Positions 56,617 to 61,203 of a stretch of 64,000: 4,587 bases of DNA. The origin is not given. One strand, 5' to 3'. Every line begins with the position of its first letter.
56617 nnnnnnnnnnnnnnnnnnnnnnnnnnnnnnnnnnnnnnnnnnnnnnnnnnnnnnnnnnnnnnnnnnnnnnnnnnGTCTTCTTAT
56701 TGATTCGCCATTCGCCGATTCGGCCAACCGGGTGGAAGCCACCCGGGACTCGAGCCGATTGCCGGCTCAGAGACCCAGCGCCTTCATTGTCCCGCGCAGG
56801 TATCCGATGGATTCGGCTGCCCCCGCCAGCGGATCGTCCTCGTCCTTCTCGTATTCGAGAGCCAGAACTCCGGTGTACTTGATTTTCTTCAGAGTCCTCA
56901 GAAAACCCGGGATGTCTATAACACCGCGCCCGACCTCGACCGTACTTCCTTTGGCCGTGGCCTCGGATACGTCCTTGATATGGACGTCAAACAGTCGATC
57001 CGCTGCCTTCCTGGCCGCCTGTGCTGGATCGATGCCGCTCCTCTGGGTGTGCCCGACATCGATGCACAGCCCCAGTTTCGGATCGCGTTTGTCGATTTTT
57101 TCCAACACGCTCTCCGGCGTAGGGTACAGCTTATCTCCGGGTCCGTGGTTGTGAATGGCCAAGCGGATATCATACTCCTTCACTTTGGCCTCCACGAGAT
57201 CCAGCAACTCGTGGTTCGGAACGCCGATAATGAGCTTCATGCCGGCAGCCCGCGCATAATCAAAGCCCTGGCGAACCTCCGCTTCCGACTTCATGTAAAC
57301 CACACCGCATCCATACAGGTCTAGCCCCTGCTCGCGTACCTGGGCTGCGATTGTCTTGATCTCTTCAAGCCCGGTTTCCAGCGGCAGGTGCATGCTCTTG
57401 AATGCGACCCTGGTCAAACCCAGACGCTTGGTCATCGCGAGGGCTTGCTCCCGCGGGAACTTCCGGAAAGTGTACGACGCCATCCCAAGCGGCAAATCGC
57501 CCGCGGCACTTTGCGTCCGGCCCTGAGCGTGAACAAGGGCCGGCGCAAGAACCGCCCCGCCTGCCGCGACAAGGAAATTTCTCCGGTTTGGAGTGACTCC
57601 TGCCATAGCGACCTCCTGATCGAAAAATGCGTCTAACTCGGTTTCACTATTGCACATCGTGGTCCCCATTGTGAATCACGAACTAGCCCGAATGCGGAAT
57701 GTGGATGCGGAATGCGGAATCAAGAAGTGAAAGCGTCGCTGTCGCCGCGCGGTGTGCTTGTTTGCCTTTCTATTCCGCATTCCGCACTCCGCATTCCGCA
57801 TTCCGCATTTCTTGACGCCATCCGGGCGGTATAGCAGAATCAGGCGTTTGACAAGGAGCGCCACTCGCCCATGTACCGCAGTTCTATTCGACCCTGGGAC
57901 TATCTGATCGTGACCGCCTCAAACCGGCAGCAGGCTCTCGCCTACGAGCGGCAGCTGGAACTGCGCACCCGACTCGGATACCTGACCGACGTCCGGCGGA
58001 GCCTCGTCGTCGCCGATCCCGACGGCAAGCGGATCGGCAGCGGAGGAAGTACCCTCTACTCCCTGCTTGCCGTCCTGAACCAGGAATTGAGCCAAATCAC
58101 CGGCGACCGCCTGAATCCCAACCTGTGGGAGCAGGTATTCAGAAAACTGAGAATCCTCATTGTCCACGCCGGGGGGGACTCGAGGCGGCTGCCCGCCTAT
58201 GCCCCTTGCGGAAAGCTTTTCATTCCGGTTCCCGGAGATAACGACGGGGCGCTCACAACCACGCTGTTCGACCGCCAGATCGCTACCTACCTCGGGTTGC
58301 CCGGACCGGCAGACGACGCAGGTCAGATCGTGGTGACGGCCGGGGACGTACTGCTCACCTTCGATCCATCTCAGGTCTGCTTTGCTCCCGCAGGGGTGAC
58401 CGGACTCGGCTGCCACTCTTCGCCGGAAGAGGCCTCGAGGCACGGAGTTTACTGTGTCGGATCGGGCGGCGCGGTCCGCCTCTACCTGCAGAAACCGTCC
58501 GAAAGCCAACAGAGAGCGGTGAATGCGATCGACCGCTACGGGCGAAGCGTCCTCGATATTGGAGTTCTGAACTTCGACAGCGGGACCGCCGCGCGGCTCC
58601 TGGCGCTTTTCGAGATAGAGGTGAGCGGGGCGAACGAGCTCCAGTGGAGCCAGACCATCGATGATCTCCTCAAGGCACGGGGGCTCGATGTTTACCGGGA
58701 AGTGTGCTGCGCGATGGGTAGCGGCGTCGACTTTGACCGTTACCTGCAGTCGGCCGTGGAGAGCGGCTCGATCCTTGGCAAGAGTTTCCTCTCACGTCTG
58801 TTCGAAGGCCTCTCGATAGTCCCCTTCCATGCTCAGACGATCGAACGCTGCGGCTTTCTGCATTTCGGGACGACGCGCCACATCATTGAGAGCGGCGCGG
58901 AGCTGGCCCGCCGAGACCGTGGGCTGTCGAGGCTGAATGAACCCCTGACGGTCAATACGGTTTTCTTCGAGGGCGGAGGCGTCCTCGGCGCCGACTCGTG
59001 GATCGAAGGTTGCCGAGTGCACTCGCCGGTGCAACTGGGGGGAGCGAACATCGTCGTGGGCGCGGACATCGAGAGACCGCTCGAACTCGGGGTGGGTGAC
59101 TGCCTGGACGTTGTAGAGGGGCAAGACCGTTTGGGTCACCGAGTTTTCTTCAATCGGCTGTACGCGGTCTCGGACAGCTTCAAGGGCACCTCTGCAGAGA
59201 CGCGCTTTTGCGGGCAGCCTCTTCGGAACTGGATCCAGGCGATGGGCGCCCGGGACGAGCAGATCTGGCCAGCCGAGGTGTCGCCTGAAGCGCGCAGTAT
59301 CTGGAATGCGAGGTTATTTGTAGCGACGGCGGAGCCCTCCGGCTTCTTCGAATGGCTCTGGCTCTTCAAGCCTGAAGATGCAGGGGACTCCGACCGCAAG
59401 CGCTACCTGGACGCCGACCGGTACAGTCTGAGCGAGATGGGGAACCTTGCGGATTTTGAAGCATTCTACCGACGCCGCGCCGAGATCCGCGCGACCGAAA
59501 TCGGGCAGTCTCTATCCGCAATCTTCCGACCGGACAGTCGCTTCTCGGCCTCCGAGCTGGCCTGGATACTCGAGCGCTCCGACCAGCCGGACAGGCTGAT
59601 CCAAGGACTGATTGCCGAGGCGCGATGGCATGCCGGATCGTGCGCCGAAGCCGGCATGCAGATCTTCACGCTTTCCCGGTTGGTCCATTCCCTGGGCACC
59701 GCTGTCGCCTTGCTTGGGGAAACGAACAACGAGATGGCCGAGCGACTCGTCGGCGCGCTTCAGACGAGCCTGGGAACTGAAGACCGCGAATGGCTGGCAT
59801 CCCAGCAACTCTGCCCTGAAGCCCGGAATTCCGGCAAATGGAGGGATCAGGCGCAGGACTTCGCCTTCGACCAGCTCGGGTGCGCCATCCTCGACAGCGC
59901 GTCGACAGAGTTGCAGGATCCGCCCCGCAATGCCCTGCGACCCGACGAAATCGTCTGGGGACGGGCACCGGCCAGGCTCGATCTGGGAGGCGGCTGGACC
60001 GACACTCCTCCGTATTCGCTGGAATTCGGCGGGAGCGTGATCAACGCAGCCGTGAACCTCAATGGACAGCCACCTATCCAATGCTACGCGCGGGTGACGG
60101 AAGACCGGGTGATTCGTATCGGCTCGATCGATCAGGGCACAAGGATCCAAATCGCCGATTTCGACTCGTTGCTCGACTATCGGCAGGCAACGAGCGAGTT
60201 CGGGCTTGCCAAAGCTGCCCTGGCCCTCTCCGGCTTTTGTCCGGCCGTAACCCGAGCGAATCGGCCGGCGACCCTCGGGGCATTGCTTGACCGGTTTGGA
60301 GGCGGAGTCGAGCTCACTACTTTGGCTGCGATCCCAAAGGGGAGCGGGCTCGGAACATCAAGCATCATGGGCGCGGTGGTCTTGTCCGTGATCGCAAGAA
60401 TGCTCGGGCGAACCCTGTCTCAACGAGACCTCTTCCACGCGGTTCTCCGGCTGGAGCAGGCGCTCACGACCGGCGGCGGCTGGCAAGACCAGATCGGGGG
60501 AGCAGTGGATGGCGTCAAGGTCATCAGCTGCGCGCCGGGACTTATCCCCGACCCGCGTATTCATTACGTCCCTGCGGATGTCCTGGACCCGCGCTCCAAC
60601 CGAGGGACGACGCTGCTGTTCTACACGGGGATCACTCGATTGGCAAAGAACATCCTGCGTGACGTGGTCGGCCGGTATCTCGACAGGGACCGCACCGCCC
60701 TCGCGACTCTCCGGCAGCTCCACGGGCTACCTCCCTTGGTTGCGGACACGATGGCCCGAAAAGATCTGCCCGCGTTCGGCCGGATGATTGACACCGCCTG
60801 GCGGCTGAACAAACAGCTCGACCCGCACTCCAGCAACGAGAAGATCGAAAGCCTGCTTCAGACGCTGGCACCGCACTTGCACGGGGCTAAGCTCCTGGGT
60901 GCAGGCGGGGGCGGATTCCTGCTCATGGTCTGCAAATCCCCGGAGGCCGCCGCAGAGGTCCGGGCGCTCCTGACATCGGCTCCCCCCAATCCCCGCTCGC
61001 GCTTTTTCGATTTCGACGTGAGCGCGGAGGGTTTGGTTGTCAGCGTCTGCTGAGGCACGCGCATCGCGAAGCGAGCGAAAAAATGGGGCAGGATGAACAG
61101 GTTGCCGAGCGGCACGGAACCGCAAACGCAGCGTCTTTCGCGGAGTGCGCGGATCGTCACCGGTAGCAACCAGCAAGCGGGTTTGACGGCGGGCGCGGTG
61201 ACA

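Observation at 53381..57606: Four-gene unit linking 3-ketoglycoside-type glycoside cleavage to nucleotide-sugar salvage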

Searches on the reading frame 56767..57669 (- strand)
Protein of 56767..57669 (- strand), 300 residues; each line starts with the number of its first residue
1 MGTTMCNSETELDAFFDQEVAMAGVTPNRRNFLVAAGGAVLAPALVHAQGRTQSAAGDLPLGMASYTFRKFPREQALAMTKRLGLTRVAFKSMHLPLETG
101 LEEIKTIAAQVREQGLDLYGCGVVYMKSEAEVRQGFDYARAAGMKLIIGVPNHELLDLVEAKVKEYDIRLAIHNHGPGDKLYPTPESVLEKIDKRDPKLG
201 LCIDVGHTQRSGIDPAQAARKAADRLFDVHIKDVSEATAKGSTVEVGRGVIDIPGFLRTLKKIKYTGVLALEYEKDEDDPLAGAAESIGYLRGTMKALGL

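Call 4: search_protein_families(library=pfam, proteins=[window:56767-57669:-])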
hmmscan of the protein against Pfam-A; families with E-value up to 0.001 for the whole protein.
window:56767-57669:- (300 aa): 1 family
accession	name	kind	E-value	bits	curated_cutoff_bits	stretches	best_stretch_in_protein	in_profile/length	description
PF01261.30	AP_endonuc_2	-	9e-25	88.2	31.1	1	162-292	114-247/249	Xylose isomerase-like TIM barrel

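Call 5: search_protein_families(library=ncbifam, proteins=[window:56767-57669:-])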
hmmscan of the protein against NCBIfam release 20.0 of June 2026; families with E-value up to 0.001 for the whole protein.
window:56767-57669:- (300 aa): 6 families
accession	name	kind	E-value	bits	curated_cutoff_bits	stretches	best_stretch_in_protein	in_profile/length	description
TIGR04379.1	myo_inos_iolE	equivalog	6.5e-11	42.3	290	1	157-282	136-277/290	myo-inosose-2 dehydratase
NF009688.0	PRK13209.1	subfamily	6.6e-06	25.3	317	1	196-293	179-275/286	L-ribulose-5-phosphate 3-epimerase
TIGR03234.1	OH-pyruv-isom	equivalog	9.1e-05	21.9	353.45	0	199-277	172-244/254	hydroxypyruvate isomerase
NF009689.0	PRK13210.1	subfamily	9.8e-05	21.6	200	1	199-292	178-276/286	L-ribulose-5-phosphate 3-epimerase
TIGR00542.1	hxl6Piso_put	equivalog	0.00029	20.3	272.15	1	198-295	176-272/279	L-ribulose-5-phosphate 3-epimerase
NF041277.1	coba_remo_CbiR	equivalog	0.00074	19.1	105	0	198-272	161-233/249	cobamide remodeling phosphodiesterase CbiR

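Call 7: search_solved_structures(query=window:56767-57606:-, max_evalue=0.01)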
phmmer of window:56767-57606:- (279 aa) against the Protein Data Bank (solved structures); distinct sequences matched with E-value up to 0.01: 8.
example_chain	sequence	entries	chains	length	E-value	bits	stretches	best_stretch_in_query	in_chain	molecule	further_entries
3lmz_A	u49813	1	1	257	9.6e-67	228.5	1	32-272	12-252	Putative sugar isomerase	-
3p6l_A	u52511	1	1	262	9.8e-31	110.5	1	29-273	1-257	Sugar phosphate isomerase/epimerase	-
4kw2_A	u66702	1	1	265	5.6e-23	85.1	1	36-258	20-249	Uncharacterized protein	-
3wqo_A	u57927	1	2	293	1.6e-06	31.1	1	136-255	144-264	Uncharacterized protein MJ1311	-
8bvk_A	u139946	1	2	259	3.8e-05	26.6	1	145-239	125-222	Xylose isomerase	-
3tva_A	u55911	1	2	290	0.00011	25.1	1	111-260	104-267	Xylose isomerase domain protein TIM barrel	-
3cqh_A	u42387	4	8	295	0.0037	20.1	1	176-278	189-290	L-ribulose-5-phosphate 3-epimerase ulaE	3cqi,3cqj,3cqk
3cny_A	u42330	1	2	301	0.0095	18.7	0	144-234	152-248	Inositol catabolism protein IolE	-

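Call 11: search_protein_families(library=ncbifam, proteins=[window:56767-57606:-], max_evalue=10)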
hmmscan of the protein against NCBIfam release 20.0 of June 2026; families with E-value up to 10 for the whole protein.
window:56767-57606:- (279 aa): 10 families
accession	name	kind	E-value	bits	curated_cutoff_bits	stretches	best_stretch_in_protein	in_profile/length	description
TIGR04379.1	myo_inos_iolE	equivalog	5.2e-11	42.6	290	1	136-261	136-277/290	myo-inosose-2 dehydratase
NF009688.0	PRK13209.1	subfamily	5.3e-06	25.6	317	1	175-273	179-276/286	L-ribulose-5-phosphate 3-epimerase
TIGR03234.1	OH-pyruv-isom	equivalog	7e-05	22.3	353.45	1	178-256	172-244/254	hydroxypyruvate isomerase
NF009689.0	PRK13210.1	subfamily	8.3e-05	21.9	200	1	178-271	178-276/286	L-ribulose-5-phosphate 3-epimerase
TIGR00542.1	hxl6Piso_put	equivalog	0.00024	20.5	272.15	1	177-274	176-272/279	L-ribulose-5-phosphate 3-epimerase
NF041277.1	coba_remo_CbiR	equivalog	0.00062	19.4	105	1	177-251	161-233/249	cobamide remodeling phosphodiesterase CbiR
NF042435.1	DhshikDhtase_QuiC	equivalog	0.0056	15.2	1200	1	175-256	157-244/635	3-dehydroshikimate dehydratase QuiC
NF041099.2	keto_glucon_epim_IolO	equivalog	0.0089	15.4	300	1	167-252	170-246/269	5-keto-L-gluconate epimerase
NF043033.1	OxoTetrIsom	equivalog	0.03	14.1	325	1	167-254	160-239/251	2-oxo-tetronate isomerase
TIGR02811.1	formate_TAT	hypoth_equivalog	0.061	13.7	48.45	1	5-37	8-40/66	formate dehydrogenase region TAT target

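Call 45: search_solved_structures(query=window:56767-57606:-, max_evalue=0.001, show_alignments=5)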
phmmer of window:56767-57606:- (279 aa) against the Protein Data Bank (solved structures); distinct sequences matched with E-value up to 0.001: 6.
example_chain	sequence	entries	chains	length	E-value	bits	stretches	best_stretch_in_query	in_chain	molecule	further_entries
3lmz_A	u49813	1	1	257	9.6e-67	228.5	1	32-272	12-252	Putative sugar isomerase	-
3p6l_A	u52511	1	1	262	9.8e-31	110.5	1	29-273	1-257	Sugar phosphate isomerase/epimerase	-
4kw2_A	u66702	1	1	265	5.6e-23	85.1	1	36-258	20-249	Uncharacterized protein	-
3wqo_A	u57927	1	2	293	1.6e-06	31.1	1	136-255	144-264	Uncharacterized protein MJ1311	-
8bvk_A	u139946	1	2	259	3.8e-05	26.6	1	145-239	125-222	Xylose isomerase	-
3tva_A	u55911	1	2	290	0.00011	25.1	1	111-260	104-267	Xylose isomerase domain protein TIM barrel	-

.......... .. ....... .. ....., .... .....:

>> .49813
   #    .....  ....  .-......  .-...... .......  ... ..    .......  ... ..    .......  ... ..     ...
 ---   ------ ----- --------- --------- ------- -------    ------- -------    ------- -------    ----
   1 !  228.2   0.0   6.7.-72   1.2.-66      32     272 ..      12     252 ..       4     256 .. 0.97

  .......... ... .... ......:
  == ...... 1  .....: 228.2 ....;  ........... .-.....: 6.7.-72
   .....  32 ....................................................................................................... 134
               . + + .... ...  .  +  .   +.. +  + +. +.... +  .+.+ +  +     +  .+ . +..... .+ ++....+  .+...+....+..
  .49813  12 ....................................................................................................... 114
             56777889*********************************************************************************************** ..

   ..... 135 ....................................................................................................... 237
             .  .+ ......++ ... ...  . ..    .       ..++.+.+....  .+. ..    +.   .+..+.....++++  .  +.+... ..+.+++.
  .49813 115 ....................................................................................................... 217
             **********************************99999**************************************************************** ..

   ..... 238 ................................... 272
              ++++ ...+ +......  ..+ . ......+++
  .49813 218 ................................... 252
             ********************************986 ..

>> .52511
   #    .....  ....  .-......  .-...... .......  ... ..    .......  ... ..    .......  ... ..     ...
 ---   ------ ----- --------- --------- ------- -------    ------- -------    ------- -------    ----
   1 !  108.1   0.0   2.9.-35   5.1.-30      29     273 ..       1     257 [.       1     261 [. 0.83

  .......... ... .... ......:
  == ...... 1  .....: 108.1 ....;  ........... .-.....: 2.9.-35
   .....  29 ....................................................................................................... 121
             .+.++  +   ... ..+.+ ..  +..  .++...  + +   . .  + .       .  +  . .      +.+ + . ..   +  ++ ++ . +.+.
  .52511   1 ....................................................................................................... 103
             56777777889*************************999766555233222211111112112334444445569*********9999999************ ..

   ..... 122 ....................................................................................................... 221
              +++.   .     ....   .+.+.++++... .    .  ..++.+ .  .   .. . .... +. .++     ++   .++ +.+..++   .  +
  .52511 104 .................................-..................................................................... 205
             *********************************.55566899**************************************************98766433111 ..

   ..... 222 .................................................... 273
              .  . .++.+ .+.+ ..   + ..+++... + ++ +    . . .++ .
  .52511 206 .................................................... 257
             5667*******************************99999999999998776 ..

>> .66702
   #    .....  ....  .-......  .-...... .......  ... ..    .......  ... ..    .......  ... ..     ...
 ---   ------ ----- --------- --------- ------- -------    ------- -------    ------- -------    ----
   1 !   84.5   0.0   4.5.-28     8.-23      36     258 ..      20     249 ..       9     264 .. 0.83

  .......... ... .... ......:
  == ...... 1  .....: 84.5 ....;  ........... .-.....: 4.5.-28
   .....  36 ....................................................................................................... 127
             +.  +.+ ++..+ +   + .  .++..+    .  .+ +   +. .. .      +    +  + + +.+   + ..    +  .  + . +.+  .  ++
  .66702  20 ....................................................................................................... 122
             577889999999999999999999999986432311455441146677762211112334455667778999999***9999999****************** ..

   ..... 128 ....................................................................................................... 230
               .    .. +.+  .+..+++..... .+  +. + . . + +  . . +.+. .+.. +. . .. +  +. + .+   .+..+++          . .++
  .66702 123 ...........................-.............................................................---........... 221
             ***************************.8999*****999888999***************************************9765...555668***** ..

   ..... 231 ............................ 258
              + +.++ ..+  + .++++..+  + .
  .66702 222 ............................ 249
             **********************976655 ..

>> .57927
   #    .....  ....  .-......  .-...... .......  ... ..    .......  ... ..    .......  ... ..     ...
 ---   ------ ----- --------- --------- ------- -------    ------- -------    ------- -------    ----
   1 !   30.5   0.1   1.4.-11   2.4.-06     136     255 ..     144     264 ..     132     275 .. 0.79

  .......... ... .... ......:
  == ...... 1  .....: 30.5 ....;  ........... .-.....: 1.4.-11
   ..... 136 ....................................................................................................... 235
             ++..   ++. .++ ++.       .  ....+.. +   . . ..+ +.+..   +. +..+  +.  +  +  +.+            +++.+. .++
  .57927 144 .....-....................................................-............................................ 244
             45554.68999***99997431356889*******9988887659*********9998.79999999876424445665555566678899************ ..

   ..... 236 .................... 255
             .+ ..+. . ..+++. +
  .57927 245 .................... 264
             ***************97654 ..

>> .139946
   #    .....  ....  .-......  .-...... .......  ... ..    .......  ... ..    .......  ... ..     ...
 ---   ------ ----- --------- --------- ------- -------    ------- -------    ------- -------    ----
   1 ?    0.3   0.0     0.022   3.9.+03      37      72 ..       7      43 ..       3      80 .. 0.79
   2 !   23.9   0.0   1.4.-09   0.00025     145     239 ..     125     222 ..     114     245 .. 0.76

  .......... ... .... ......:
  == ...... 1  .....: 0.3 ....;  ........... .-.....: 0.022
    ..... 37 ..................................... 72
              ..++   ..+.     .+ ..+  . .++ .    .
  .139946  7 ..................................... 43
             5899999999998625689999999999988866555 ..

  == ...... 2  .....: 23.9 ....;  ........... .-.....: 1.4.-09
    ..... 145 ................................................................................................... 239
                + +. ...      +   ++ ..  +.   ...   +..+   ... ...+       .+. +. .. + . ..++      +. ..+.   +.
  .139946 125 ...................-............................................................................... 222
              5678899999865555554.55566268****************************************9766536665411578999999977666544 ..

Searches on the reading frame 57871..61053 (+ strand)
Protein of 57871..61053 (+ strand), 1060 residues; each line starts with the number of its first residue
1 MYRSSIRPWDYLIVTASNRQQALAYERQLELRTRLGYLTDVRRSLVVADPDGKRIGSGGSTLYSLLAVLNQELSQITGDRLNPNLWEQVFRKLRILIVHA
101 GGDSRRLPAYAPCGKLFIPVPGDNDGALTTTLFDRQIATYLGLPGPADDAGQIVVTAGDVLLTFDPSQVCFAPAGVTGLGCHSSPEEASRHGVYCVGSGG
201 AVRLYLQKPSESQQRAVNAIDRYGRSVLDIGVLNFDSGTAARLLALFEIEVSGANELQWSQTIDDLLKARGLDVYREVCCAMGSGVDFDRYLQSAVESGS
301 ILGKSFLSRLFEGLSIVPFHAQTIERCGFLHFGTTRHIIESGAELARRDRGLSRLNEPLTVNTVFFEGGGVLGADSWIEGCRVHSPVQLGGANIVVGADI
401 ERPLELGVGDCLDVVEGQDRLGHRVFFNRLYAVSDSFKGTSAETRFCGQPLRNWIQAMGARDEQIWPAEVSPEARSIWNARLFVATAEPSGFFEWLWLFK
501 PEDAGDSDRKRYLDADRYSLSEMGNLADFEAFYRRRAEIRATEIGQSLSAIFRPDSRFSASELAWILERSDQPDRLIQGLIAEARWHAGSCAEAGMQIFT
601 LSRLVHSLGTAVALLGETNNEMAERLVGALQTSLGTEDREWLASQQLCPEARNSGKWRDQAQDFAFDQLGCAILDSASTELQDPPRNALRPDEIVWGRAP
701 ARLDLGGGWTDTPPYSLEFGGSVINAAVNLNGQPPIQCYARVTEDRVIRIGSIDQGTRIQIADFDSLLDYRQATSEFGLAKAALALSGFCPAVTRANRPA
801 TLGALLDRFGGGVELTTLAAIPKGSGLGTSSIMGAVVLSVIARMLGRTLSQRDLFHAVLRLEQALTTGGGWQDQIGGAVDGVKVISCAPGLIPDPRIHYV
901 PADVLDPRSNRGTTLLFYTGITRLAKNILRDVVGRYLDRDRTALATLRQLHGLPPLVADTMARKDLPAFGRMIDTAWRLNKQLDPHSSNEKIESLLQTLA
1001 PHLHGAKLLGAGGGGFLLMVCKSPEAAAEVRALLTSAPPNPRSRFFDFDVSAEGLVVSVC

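Call 4: search_protein_families(library=pfam, proteins=[window:57871-61053:+])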
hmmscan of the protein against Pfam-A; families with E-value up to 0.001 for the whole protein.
window:57871-61053:+ (1060 aa): 3 families
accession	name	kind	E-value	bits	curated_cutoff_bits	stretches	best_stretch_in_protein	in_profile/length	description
PF07959.18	Fucose_pyrophosphorylase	-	2.6e-53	181.9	34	1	88-484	2-414/418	Fucose pyrophosphorylase domain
PF00288.32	GHMP_kinases_N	-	7.7e-11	42.5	22.3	1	803-875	8-81/87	GHMP kinases N terminal domain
PF08544.19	GHMP_kinases_C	-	6.8e-07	30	21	1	961-1032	5-77/85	GHMP kinases C terminal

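Call 5: search_protein_families(library=ncbifam, proteins=[window:57871-61053:+])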
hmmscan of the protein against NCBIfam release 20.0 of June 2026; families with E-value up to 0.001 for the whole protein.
window:57871-61053:+ (1060 aa): 4 families
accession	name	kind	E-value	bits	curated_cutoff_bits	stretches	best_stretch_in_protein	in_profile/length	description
NF009948.0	PRK13412.1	equivalog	2.3e-176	588.3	721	2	657-1058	573-972/974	bifunctional fucokinase/fucose-1-phosphate guanylyltransferase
NF049969.1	GlMnHpPKinHddA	equivalog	7.7e-17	61.7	600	1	814-1022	99-305/338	D-glycero-D-manno-heptose 7-phosphate kinase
TIGR00549.1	mevalon_kin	equivalog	5.5e-08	32.6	163.05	1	813-1018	81-274/276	mevalonate kinase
NF011205.0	PRK14611.1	equivalog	0.00054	19.5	364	0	820-859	88-127/275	4-(cytidine 5'-diphospho)-2-C-methyl-D-erythritol kinase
